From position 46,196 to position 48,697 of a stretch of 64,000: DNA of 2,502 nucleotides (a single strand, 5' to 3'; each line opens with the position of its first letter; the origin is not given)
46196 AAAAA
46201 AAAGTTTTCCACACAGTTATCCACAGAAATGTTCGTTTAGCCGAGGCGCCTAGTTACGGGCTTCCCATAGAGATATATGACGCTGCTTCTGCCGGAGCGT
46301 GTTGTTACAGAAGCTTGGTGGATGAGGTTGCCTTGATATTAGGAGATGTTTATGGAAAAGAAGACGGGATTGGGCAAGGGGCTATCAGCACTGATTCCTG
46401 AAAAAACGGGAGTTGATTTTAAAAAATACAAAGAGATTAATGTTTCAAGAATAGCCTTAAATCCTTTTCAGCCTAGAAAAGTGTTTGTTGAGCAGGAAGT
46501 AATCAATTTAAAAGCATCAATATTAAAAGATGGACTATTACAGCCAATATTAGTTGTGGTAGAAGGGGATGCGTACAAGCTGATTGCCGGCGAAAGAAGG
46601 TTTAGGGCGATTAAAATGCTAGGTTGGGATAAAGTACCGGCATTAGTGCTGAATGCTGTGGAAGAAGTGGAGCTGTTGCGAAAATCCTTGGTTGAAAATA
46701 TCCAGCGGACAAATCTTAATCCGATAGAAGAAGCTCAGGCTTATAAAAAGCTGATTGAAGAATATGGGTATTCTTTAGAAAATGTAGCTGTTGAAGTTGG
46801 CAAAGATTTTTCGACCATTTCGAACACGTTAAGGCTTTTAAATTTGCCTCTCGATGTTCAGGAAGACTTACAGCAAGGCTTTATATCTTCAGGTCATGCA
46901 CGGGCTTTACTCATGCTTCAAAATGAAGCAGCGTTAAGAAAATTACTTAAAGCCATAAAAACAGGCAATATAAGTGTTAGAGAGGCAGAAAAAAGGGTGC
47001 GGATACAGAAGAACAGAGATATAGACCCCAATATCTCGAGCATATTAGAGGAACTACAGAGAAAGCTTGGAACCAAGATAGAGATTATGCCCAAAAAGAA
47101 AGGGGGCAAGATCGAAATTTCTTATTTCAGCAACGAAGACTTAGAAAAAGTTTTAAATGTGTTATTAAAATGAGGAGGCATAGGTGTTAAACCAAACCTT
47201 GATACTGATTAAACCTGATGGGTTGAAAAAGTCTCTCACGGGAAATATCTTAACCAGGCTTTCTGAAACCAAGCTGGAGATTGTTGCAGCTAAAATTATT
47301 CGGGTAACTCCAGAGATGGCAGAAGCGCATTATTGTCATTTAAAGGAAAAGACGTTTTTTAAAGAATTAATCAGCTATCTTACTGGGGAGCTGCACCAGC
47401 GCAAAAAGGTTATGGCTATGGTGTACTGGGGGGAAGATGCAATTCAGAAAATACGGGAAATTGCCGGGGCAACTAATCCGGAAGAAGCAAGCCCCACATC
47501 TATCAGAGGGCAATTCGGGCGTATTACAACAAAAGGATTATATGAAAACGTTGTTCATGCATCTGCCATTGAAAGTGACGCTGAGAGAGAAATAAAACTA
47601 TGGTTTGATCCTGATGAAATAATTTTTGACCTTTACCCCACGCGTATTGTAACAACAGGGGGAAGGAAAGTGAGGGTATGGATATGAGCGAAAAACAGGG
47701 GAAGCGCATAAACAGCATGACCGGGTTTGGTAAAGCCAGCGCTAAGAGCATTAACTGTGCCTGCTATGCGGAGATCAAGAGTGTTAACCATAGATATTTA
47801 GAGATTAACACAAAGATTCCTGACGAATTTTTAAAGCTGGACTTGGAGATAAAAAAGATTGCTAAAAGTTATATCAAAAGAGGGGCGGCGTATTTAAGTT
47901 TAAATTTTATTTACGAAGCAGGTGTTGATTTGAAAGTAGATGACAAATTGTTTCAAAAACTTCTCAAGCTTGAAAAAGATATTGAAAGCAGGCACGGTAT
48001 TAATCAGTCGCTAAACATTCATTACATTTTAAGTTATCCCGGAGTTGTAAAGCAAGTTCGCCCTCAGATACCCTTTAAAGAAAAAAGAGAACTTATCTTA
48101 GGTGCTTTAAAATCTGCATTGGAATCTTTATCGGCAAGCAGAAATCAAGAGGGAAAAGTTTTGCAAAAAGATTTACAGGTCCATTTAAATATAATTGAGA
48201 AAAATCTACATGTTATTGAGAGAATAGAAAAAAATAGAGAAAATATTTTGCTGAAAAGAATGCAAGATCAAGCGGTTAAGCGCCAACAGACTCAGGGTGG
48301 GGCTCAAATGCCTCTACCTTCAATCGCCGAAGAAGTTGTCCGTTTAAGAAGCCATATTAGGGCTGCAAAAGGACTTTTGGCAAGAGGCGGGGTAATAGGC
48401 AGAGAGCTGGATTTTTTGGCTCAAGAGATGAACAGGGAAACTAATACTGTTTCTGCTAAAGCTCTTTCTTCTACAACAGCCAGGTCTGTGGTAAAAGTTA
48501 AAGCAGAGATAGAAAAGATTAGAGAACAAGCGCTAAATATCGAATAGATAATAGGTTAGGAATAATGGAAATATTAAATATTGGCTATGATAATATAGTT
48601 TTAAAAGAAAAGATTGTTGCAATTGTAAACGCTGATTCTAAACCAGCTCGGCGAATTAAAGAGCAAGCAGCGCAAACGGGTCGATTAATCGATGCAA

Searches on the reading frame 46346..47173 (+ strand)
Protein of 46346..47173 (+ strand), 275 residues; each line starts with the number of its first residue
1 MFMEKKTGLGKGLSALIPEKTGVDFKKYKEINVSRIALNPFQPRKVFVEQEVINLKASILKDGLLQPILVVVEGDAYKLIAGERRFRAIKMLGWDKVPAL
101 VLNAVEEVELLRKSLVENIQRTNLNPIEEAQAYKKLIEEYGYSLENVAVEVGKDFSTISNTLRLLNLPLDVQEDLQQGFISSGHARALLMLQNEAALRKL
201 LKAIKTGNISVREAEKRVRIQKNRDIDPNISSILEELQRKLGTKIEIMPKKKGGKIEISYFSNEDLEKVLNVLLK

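Call 12: search_protein_families(library=pfam, proteins=[window:46346-47173:+])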
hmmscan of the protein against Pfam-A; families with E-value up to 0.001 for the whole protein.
window:46346-47173:+ (275 aa): 3 families
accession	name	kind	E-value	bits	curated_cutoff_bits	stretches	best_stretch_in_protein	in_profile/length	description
PF17762.8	HTH_ParB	-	6.6e-32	110.1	22.6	1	123-221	2-100/102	ParB HTH domain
PF02195.25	ParB_N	-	5.7e-25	87.6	26.3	1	27-120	2-95/95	ParB N-terminal domain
PF23552.2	ParB_C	-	1.1e-10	41.3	23.8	1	227-273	2-49/50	ParB dimerisation domain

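Call 29: search_solved_structures(query=window:46346-47173:+, show_alignments=5, max_evalue=1e-10)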
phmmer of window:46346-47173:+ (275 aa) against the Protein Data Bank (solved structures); distinct sequences matched with E-value up to 1e-10: 12.
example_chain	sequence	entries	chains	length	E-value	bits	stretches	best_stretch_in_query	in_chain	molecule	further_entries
1vz0_A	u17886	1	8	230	3.1e-48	167.7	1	4-216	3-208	Chromosome-partitioning protein Spo0J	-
7bnk_A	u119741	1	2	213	1.3e-44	155.9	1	35-221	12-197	ParB family protein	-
7bnr_A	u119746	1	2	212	6.9e-44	153.5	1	39-221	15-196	ParB family protein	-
7o0n_A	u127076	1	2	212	8.6e-44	153.2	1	35-221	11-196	ParB family protein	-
7ng0_A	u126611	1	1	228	4.3e-40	141.1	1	28-218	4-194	Nucleoid occlusion protein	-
6sdk_A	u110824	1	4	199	5.9e-40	140.6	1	28-219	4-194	Stage 0 sporulation protein J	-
7nfu_A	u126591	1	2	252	7.9e-40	140.2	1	27-218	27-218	Nucleoid occlusion protein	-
6t1f_A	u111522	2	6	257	1.8e-38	135.7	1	4-223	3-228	Chromosome-partitioning protein ParB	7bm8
7ol9_A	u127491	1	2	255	6.6e-37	130.7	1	26-218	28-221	Nucleoid occlusion protein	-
4umk_A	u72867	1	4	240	1.9e-36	129.1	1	5-220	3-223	PROBABLE CHROMOSOME-PARTITIONING PROTEIN PARB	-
6s6h_A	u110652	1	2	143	5.7e-20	75.2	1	111-223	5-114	Chromosome-partitioning protein ParB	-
6y93_A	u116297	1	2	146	6.7e-17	65.1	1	113-218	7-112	Nucleoid occlusion protein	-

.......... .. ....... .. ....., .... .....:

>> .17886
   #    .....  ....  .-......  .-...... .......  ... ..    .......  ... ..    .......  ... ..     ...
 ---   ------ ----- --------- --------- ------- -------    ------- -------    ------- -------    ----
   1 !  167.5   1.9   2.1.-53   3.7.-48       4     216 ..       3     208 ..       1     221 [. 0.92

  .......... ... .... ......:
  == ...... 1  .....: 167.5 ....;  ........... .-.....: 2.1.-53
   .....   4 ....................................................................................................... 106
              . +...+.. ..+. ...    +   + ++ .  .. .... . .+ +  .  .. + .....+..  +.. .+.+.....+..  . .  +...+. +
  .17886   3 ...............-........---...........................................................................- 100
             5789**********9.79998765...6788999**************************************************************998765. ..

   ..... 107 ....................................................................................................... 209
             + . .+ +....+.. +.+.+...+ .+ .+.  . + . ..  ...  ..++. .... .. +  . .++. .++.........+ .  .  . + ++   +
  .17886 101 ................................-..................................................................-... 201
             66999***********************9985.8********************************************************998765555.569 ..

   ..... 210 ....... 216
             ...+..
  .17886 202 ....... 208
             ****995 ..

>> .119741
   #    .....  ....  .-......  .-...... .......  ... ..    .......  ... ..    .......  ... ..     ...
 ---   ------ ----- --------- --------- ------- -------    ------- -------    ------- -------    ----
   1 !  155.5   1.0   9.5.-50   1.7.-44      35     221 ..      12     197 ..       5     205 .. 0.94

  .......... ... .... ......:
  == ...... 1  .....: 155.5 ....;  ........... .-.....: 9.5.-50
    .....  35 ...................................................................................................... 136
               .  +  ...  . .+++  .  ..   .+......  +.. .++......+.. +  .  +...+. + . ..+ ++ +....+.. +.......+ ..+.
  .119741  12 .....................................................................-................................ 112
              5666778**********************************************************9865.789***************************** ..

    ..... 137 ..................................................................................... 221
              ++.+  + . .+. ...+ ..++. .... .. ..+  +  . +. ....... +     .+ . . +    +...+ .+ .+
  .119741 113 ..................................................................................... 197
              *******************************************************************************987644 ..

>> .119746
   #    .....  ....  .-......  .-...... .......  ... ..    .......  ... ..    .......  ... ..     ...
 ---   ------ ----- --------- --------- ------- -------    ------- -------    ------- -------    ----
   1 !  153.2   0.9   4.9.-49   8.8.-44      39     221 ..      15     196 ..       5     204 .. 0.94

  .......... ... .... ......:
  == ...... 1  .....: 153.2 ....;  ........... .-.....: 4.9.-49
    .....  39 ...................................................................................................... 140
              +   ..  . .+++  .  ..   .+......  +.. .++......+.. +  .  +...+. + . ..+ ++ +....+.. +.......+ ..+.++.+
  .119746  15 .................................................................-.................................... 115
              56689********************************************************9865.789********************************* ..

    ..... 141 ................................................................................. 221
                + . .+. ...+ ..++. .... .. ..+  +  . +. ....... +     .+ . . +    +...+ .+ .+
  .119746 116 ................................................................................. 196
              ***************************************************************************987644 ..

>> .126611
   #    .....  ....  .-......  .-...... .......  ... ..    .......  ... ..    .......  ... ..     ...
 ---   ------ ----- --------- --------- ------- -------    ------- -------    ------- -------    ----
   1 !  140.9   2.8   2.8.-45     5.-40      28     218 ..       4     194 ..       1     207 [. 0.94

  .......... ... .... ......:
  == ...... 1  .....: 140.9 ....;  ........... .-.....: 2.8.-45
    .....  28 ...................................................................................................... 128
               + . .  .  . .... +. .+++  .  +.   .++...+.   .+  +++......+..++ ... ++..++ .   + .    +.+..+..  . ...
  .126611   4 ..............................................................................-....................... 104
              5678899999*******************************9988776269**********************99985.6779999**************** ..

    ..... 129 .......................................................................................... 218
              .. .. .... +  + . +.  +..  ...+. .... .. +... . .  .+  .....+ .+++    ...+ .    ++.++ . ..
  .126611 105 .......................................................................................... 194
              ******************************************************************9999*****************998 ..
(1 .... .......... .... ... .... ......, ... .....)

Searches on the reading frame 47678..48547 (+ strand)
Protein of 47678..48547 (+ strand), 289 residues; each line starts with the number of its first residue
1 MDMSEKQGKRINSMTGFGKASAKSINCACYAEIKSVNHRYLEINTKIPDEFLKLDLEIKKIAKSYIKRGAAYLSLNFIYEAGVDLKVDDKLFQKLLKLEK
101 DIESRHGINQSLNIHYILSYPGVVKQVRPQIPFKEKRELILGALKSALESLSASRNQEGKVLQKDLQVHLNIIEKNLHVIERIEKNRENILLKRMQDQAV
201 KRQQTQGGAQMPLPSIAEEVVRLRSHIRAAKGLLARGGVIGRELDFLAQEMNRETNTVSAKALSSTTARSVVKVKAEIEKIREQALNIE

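Call 12: search_protein_families(library=pfam, proteins=[window:47678-48547:+])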
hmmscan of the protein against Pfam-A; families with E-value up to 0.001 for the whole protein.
window:47678-48547:+ (289 aa): 2 families
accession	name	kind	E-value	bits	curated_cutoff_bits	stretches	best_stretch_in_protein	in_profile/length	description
PF03755.18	YicC-like_N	-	2.1e-34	119.6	25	1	11-163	1-155/156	Endoribonuclease YicC-like, N-terminal region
PF08340.16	YicC-like_C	-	4.9e-27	94.9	27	1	206-289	37-120/120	Endoribonuclease YicC-like, C-terminal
